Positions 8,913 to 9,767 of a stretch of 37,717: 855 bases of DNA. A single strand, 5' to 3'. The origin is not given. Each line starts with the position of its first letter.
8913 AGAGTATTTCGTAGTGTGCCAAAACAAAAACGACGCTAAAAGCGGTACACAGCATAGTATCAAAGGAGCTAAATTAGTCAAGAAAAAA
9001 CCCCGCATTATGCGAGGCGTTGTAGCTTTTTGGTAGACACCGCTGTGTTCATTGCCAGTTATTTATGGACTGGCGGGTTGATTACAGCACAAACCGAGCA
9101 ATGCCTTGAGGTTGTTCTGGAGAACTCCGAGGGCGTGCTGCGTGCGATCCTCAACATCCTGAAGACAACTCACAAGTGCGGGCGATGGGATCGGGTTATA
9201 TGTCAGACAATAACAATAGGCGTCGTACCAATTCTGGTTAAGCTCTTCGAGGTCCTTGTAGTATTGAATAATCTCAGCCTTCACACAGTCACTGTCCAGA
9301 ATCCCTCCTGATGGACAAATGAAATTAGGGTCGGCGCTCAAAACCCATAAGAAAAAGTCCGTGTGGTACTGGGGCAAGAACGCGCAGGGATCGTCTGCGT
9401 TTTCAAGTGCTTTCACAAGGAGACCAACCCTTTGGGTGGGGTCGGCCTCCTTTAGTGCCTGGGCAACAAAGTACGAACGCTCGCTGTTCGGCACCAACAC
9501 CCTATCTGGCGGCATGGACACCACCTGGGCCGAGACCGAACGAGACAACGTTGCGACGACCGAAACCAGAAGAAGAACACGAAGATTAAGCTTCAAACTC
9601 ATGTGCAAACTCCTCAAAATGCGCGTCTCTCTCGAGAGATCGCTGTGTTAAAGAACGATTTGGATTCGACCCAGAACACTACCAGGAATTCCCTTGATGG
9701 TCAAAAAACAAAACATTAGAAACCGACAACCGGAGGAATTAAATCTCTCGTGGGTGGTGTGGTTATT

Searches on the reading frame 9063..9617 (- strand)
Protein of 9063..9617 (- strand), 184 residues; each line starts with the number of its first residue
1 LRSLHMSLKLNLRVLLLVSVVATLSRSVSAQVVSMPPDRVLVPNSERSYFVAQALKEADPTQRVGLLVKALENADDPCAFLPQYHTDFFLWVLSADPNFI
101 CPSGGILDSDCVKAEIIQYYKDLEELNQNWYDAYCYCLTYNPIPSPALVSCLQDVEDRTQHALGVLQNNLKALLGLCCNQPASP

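Call 9: search_protein_families(library=pfam, proteins=[window:9063-9617:-], max_evalue=1)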
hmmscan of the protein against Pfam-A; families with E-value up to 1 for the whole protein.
window:9063-9617:- (184 aa): 1 family
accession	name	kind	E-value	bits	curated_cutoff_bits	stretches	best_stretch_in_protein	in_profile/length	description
PF18385.6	Tiam_CC_Ex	-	0.097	13.4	25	1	112-167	29-84/98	T-lymphoma invasion and metastasis CC-Ex domain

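Call 49: search_protein_families(library=ncbifam, proteins=[window:9063-9617:-], max_evalue=1)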
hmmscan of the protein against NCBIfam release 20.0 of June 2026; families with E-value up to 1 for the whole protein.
window:9063-9617:- (184 aa): 0 families

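Call 50: search_protein_families(library=phrogs, proteins=[window:9063-9617:-], max_evalue=0.1)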
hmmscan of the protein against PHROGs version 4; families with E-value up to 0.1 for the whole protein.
window:9063-9617:- (184 aa): 0 families
